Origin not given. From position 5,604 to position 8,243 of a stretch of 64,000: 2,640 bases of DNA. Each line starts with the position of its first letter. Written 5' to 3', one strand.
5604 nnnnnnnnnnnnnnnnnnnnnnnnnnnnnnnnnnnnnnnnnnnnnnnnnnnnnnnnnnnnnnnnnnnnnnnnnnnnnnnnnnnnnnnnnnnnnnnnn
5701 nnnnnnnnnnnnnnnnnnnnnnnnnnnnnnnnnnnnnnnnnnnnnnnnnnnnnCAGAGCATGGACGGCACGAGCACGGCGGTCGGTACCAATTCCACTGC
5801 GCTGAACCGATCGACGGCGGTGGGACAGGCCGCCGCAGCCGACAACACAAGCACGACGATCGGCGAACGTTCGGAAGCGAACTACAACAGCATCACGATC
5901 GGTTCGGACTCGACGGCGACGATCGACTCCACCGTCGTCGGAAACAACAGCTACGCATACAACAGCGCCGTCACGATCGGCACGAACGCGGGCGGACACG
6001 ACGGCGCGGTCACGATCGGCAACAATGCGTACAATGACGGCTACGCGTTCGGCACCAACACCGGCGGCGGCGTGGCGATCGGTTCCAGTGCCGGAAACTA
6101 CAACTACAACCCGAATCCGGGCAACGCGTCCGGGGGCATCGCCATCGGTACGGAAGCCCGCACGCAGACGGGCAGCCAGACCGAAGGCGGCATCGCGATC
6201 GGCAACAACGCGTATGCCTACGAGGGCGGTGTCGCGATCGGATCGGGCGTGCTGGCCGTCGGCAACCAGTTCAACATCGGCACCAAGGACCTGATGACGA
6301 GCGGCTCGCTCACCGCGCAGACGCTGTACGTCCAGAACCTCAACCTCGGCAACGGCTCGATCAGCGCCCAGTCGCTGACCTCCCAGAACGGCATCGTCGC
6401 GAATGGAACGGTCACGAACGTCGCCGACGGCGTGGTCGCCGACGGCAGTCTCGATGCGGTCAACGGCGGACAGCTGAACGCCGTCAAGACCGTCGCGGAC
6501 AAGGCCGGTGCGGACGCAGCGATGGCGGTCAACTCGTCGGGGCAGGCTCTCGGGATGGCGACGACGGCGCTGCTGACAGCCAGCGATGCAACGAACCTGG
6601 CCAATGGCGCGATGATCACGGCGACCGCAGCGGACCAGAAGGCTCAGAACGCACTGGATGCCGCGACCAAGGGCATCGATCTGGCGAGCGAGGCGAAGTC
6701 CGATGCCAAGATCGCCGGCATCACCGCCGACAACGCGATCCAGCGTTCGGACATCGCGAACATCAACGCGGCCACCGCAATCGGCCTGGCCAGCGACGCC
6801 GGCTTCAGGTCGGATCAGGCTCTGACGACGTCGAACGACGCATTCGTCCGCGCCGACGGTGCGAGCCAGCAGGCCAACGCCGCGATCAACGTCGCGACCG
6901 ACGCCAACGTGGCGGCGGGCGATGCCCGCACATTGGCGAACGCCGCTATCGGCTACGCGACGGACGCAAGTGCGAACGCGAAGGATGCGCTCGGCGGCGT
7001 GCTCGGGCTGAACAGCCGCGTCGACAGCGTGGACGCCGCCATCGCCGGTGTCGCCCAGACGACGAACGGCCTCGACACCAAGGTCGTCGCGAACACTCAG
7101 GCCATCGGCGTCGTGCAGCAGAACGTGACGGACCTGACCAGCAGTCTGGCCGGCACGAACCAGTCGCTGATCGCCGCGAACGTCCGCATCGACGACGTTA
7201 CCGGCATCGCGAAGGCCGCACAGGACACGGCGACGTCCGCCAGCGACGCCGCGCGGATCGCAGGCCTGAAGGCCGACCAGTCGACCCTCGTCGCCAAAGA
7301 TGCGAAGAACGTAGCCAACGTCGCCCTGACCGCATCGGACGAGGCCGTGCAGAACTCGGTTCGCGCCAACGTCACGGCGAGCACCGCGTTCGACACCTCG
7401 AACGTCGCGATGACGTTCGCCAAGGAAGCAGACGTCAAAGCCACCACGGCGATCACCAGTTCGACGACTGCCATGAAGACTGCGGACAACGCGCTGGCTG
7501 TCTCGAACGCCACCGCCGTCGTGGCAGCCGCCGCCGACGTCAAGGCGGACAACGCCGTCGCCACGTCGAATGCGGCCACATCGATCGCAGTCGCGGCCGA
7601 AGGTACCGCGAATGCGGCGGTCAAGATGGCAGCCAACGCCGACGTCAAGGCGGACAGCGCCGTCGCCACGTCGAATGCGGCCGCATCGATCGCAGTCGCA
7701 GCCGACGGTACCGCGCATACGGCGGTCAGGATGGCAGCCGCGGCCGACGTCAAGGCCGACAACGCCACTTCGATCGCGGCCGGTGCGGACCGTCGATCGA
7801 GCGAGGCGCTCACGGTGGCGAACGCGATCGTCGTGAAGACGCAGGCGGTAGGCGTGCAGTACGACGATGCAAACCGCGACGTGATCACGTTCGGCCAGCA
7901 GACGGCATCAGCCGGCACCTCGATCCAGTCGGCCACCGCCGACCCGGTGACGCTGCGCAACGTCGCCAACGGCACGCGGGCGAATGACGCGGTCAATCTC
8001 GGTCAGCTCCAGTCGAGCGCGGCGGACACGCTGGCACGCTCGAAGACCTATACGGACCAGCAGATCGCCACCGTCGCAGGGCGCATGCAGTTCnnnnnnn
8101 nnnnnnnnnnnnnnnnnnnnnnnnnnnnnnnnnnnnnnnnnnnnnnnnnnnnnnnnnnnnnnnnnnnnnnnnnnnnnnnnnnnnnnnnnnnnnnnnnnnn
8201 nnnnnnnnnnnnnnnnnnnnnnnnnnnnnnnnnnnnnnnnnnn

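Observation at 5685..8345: Trimeric-autotransporter-like adhesin gene inside a phage-like region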

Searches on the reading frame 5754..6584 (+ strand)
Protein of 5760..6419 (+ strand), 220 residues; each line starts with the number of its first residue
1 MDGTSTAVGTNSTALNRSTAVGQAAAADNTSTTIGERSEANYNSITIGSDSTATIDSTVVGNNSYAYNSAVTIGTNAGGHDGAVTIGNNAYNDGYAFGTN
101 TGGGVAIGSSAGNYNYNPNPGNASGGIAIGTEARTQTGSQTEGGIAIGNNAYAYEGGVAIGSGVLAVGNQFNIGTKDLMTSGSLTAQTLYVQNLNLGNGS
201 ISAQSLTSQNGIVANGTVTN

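Call 22: search_protein_families(library=pfam, proteins=[window:5754-6290:+], max_evalue=10)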
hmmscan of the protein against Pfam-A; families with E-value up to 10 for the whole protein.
seq(179 aa): 0 families

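Call 32: search_protein_representatives(protein=window:5760-6419:+)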
Query: 220 residues. Proteins with E-value up to 0.001 (for the whole library): 12; up to 1e-10: 1; up to 1e-30: 0. The best 12 are listed.
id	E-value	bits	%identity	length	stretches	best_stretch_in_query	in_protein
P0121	1.0e-13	68.1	29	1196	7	6-100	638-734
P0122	2.2e-09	53.9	33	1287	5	28-111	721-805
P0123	9.8e-09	51.8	41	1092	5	119-178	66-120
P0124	4.5e-08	49.6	41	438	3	8-90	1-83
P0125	8.1e-08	48.8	40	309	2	5-78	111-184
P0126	2.0e-05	40.9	33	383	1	5-158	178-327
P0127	4.7e-05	39.7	33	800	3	6-188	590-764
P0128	5.6e-05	39.5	33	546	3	15-105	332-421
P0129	8.6e-05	38.9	39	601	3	6-174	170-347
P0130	3.0e-04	37.1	34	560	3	16-92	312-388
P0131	3.6e-04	36.9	37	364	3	5-72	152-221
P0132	8.1e-04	35.7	37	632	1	33-180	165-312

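Call 33: search_protein_families(library=pfam, proteins=[P0121, P0122, P0123, P0124, P0125, P0126, P0127, P0128, P0129, P0130], max_evalue=0.01)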
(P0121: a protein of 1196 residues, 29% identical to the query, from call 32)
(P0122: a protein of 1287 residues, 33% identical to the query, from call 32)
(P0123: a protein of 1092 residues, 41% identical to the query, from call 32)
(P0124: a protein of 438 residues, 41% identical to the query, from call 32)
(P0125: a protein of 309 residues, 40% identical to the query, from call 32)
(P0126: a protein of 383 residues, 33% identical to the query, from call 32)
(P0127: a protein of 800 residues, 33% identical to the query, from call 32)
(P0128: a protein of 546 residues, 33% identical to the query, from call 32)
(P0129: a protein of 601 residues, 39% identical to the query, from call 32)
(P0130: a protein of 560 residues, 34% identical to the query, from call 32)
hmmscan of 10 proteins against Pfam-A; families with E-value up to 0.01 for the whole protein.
P0121 (1196 aa): 2 families
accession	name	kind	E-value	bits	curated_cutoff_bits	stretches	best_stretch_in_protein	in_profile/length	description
PF16095.11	COR-A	-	5.1e-08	33.4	35.3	1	33-125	51-141/143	C-terminal of Roc, COR-A domain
PF07523.18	Big_3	-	0.00045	20.9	21.2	0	815-830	3-18/68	Bacterial Ig-like domain (group 3)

P0122 (1287 aa): 3 families
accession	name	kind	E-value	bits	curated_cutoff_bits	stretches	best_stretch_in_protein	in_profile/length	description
PF13306.12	LRR_5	-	2e-190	622.9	27.7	11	380-499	1-117/127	BspA type Leucine rich repeat region (6 copies)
PF13855.12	LRR_8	-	6.3e-22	77.6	27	0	1147-1192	12-58/61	Leucine rich repeat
PF19888.4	DUF6361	-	0.0022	17.5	25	0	965-1019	94-148/388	Family of unknown function (DUF6361)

P0123 (1092 aa): 7 families
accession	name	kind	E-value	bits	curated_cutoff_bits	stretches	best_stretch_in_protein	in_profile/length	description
PF05662.19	YadA_stalk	-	1.7e-57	192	28.4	7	936-975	1-40/43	Coiled stalk of trimeric autotransporter adhesin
PF05658.19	YadA_head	-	1.6e-22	79.7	25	5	654-676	5-27/27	YadA head domain repeat (2 copies)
PF03906.20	Phage_T7_tail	-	1.2e-10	41.7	25.2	0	188-237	105-155/157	Phage T7 tail fibre protein, N-terminal domain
PF11855.13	DUF3375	-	9e-06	25.3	28.6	0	161-217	125-182/474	Protein of unknown function (DUF3375)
PF14268.11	YoaP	-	0.00098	19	25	0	143-152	21-30/44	YoaP-like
PF09976.15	TPR_21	-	0.0011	19.2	25.5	0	182-236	47-101/193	Tetratricopeptide repeat-like domain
PF12318.13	FAD-SLDH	-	0.0045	17.7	24.2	0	182-239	50-107/163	Membrane bound FAD containing D-sorbitol dehydrogenase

P0124 (438 aa): 3 families
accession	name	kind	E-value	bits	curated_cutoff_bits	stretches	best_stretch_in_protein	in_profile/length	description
PF13884.11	Peptidase_S74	-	4e-12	46.7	22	1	282-364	1-56/58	Chaperone of endosialidase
PF05658.19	YadA_head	-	6.8e-12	45.9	25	2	178-204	1-27/27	YadA head domain repeat (2 copies)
PF25533.1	Lysostaphin_N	-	0.0018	18.7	60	1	27-92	24-89/103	Lysostaphin, N-terminal domain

P0125 (309 aa): 1 family
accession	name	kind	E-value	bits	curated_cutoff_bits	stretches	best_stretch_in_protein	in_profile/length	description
PF05658.19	YadA_head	-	3.1e-06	27.8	25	1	41-63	3-25/27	YadA head domain repeat (2 copies)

P0126 (383 aa): 1 family
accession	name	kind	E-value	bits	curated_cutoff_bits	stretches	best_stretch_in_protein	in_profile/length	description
PF25533.1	Lysostaphin_N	-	1.3e-05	25.6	60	1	197-275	14-92/103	Lysostaphin, N-terminal domain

P0127 (800 aa): 0 families

P0128 (546 aa): 1 family
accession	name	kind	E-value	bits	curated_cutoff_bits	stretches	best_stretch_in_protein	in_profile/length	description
PF05658.19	YadA_head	-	0.00065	20.4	25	0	172-196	3-27/27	YadA head domain repeat (2 copies)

P0129 (601 aa): 2 families
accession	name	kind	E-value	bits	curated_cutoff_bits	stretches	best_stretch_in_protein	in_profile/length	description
PF13884.11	Peptidase_S74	-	2.3e-13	50.6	22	1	447-506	1-57/58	Chaperone of endosialidase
PF05658.19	YadA_head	-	1.1e-12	48.4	25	3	166-188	3-25/27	YadA head domain repeat (2 copies)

P0130 (560 aa): 0 families
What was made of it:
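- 5769..6299 (+): Head: about 13 turns of a 13-residue repeat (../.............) forming a beta-solenoid, aa ~29-205. Several distant relatives carry YadA_head repeats (calls 32, 33).
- On Trimeric autotransporter adhesin (type Vc): Homology is supported only transitively, through relatives that carry YadA_head repeats (calls 32, 33).
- Closest known: Phage tail-fibre/structural proteins containing YadA-like head repeats. Different: Two of those proteins end in a Peptidase_S74 chaperone, one has a T7 tail-fibre N-terminal hit, and none has a YadA_anchor hit (call 33).
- The distant relatives of the head include YadA_head-repeat proteins fused to a T7 tail-fibre N-terminus or a Peptidase_S74 chaperone, which are phage fibres (calls 32, 33).
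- Tried and rejected: The two best are unrelated repeat proteins (COR-A/Big_3, BspA LRR), probably compositional matches (calls 32, 33).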

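Call 49: predict_structure(alignment_id=A1)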
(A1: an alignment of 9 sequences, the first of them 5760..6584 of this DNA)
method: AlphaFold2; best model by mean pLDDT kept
length: 275 residues; sequences in the alignment: 9
mean_pLDDT: 73.4   pTM: 0.67
mean pLDDT of the five models: 73.4, 72.9, 71.3, 70.9, 61.6
residues with pLDDT >= 90: 116; 70-90: 36; 50-70: 41; < 50: 82
segments of 3 or more residues with pLDDT < 50: 177-183, 207-217, 222-255, 265-275
pLDDT, mean of each block of 10 residues (from residue 1): 83 96 97 98 98 97 96 96 94 66 86 76 82 85 90 91 85 64 47 48 49 47 43 42 44 51 49 40
secondary structure, 60 per line:
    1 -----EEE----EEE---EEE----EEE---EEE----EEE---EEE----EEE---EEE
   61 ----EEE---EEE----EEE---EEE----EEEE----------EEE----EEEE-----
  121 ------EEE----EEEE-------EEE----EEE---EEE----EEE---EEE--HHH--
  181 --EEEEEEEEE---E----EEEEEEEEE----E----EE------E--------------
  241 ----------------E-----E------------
elements in order: E6-8 E13-15 E19-21 E26-28 E32-34 E39-41 E45-47 E52-54 E58-60 E65-67 E71-73 E78-80 E84-86 E91-94 E105-107 E112-115 E127-129 E134-137 E145-147 E152-154 E158-160 E165-167 E171-173 E183-191 E200-208
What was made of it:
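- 5769..6299 (+): AF2 gives two short strands per repeat, with pLDDT above 90 over model residues 11-90 (call 49).
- On Trimeric autotransporter adhesin (type Vc): AF2 predicts a beta-solenoid with high confidence (call 49).
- Beta-solenoid head (call 49).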

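Call 54: fold_search(model_id=the predicted structure, library=pdb)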
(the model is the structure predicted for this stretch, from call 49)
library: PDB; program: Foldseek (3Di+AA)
matches with E <= 10: 428; with E <= 0.001: 0
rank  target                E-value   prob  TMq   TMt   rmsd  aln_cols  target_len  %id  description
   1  2v0h                  5.8e-03  0.63  0.17  0.12  11.0       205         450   12  Characterization of Substrate Binding and Catalysis of the Potential Antibacterial Target N-acetylglucosamine-1-phosphat (released 2008-01-15)
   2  3d8v                  8.3e-03  0.98  0.23  0.15  10.9       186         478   14  Crystal structure of GlmU from Mycobacterium tuberculosis in complex with uridine-diphosphate-N-acetylglucosamine (released 2009-03-10)
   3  8cu9                  9.6e-03  0.47  0.16  0.11  11.1       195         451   12  Crystal Structure of Bifunctional protein GlmU from Klebsiella pneumoniae subsp. pneumoniae (released 2022-05-25)
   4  9dr4                  1.2e-02  0.69  0.19  0.13  10.8       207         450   12  Crystal structure of bifunctional GlmU from Staphylococcus aureus NCTC 8325 complexed with UTP, CoA and Glc 1-P (released 2025-05-14)
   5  2v0j                  1.3e-02  0.51  0.17  0.12  11.0       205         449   12  Characterization of Substrate Binding and Catalysis of the Potential Antibacterial Target N-acetylglucosamine-1-phosphat (released 2008-01-15)
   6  1g97                  1.4e-02  0.90  0.24  0.17   9.5       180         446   17  S.PNEUMONIAE GLMU COMPLEXED WITH UDP-N-ACETYLGLUCOSAMINE AND MG2+ (released 2001-05-22)
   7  7o23                  1.5e-02  0.97  0.28  0.25   9.2       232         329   26  C-terminal head domain of the trimeric autotransporter adhesin BpaC from Burkholderia pseudomallei fused to a GCN4 ancho (released 2022-06-29)
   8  2xqh                  1.6e-02  0.75  0.17  0.18   9.5       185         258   18  Crystal structure of an immunoglobulin-binding fragment of the trimeric autotransporter adhesin EibD (released 2011-07-20)
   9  4aaw                  1.7e-02  0.63  0.19  0.14  12.6       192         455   16  S.pneumoniae GlmU in complex with an antibacterial inhibitor (released 2012-02-15)
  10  3jqy_B                1.8e-02  0.25  0.16  0.19  13.4       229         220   13  Crystal Structure of the polySia specific acetyltransferase NeuO (released 2010-08-18)
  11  4k6r                  2.0e-02  0.87  0.24  0.16  11.2       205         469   15  Crystal structure of GlmU in complex with ATP (released 2014-04-16)
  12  5vmk_C                2.0e-02  0.63  0.22  0.17  11.5       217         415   10  Crystal structure of a bifunctional GlmU UDP-N-acetylglucosamine diphosphorylase/glucosamine-1- phosphate N-acetyltran (released 2017-05-24)
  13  9gh4_A                2.5e-02  0.95  0.26  0.28   9.4       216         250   18  Fusobacterium nucleatum adhesin CbpF (released 2025-04-02)
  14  1g95                  2.6e-02  0.54  0.20  0.14  11.4       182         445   16  CRYSTAL STRUCTURE OF S.PNEUMONIAE GLMU, APO FORM (released 2001-05-22)
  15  4fce                  2.6e-02  0.51  0.20  0.14  10.2       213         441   14  Crystal structure of Yersinia pestis GlmU in complex with alpha-D-glucosamine 1-phosphate (GP1) (released 2012-07-11)
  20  1p9h                  3.3e-02  1.00  0.30  0.43   5.9       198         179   18  CRYSTAL STRUCTURE OF THE COLLAGEN-BINDING DOMAIN OF YERSINIA ADHESIN YadA (released 2004-03-23)
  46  3pr7_A                1.2e-01  0.87  0.34  0.32  10.7       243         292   19  Multi-functional and mechanosensitive receptor binding activity of the Moraxella catarrhalis adhesin UspA1 (released 2011-09-07)
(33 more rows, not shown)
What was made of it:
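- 5769..6299 (+): Foldseek hits are weak (E 0.006-0.13) and mix left-handed beta-helix enzymes with the TAA heads BpaC 7o23, EibD 2xqh, YadA 1p9h and UspA1 3pr7 (call 54).
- On Trimeric autotransporter adhesin (type Vc): Foldseek matches to TAA heads and to LbH enzymes are all weak, E 0.006-0.13 (call 54).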

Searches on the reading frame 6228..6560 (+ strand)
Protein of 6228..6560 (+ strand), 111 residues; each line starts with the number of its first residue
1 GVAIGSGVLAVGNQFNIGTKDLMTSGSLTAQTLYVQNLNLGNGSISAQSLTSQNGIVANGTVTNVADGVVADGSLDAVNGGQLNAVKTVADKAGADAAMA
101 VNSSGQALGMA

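Call 22: search_protein_families(library=pfam, proteins=[window:6228-6560:+], max_evalue=10)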
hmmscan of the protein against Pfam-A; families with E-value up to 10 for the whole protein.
seq(111 aa): 1 family
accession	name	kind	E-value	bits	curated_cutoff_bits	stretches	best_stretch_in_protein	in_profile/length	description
PF05662.19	YadA_stalk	-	2.9e-07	31.2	28.4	1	62-98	2-35/43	Coiled stalk of trimeric autotransporter adhesin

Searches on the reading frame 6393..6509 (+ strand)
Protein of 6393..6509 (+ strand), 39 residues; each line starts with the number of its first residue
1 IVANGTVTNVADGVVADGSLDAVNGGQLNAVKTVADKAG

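Call 22: search_protein_families(library=pfam, proteins=[window:6393-6509:+], max_evalue=10)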
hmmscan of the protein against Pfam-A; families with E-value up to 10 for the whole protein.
seq(39 aa): 1 family
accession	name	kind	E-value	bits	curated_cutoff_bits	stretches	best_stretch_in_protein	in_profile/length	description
PF05662.19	YadA_stalk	-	1.4e-08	35.4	28.4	1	7-38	2-30/43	Coiled stalk of trimeric autotransporter adhesin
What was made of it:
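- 6411..6506 (+): Neck 1 (YadA_stalk motif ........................), aa 243-274. PF05662 at 35.4 bits (cut-off 28.4) when scanned as a sub-segment (call 22).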

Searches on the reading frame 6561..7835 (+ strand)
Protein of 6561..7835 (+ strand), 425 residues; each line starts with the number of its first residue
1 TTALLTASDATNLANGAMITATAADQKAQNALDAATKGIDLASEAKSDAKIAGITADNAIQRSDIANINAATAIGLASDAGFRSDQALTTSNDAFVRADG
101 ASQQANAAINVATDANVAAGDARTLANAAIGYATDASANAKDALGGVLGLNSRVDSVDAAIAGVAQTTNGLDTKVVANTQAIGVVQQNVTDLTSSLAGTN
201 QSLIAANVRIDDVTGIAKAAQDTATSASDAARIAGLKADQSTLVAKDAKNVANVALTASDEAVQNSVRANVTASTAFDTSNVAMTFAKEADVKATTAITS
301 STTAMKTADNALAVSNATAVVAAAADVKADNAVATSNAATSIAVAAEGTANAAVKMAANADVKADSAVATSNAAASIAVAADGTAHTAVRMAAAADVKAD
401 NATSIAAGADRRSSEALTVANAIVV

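Call 22: search_protein_families(library=pfam, proteins=[window:6561-7835:+], max_evalue=10)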
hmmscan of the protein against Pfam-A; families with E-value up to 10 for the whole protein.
seq(425 aa): 2 families
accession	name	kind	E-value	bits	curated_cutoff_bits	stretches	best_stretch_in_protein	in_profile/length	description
PF11839.13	Alanine_zipper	-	0.0045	17.7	23.1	3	97-143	9-55/69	Alanine-zipper, major outer membrane lipoprotein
PF18741.7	MTES_1575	-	4.9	7.7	38.2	0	360-398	23-61/96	REase_MTES_1575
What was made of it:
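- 6468..7832 (+): Stalk: about 65 uninterrupted heptads with Ala (or Ser/Val/Ile/Leu) at both core positions, an alanine-zipper-type coiled coil, aa 262-716. Weak Pfam Alanine_zipper hit, E 0.0045 (call 22).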

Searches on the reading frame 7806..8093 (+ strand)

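Call 22: search_protein_families(library=pfam, proteins=[window:7806-8093:+], max_evalue=10)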
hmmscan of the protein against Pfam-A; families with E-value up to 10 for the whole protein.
seq(96 aa): 1 family
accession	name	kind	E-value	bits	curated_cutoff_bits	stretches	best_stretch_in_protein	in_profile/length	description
PF05662.19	YadA_stalk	-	1.6e-07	32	28.4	1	52-86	4-38/43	Coiled stalk of trimeric autotransporter adhesin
